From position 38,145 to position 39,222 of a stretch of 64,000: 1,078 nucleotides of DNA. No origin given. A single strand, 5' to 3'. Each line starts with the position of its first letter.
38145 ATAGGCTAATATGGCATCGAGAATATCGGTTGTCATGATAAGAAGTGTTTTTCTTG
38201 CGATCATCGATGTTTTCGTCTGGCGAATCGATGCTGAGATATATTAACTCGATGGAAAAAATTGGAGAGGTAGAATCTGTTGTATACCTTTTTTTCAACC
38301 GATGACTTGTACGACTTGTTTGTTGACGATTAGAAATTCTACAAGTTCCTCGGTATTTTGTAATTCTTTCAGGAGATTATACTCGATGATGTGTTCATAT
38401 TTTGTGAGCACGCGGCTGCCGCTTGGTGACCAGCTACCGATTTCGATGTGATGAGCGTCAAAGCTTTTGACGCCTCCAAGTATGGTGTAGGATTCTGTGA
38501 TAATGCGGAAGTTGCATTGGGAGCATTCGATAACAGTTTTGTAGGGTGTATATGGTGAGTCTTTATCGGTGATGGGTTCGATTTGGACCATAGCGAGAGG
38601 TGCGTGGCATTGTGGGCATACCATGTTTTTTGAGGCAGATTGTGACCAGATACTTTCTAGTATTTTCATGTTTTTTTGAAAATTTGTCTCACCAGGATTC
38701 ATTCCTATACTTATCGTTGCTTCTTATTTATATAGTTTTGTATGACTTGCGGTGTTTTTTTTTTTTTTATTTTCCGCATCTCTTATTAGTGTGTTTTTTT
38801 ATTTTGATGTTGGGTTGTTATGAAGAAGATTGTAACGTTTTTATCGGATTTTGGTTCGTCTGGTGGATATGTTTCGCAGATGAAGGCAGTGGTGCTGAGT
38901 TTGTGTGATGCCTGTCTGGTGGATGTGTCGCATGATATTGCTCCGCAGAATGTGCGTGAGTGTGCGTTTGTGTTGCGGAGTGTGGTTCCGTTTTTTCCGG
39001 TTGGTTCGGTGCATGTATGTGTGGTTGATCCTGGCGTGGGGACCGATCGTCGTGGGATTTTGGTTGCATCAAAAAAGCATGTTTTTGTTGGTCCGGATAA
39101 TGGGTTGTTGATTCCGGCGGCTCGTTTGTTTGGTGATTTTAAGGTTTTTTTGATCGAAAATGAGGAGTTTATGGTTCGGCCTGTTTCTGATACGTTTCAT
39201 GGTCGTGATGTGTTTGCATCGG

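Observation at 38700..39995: About 1.3 kb G+T-rich, A-poor compositional island containing the DUF62 SAM hydroxide adenosyltransferase gene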

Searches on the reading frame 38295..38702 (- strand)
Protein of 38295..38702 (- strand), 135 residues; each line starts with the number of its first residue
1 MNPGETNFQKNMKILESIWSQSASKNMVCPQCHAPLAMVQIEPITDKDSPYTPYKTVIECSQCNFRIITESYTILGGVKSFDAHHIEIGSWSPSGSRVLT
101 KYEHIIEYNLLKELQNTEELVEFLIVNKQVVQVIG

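Call 7: search_protein_families(library=pfam, proteins=[window:38295-38702:-], max_evalue=0.01)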
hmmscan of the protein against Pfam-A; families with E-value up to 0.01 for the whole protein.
window:38295-38702:- (135 aa): 2 families
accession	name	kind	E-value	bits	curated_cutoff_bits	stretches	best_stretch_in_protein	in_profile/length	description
PF23455.1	DUF7129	-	0.0024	18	30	0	50-69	4-23/45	Domain of unknown function (DUF7129)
PF18048.7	TRAF6_Z2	-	0.008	16.6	27.4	0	27-36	4-13/27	TNF receptor-associated factor 6 zinc finger 2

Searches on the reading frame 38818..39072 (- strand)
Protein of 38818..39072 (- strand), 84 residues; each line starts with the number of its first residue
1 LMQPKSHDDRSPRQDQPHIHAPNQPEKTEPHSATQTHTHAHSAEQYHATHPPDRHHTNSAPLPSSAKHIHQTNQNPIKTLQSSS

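Call 45: search_protein_families(library=pfam, proteins=[window:38818-39072:-], max_evalue=0.0001)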
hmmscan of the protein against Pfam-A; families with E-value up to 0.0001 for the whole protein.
window:38818-39072:- (84 aa): 0 families
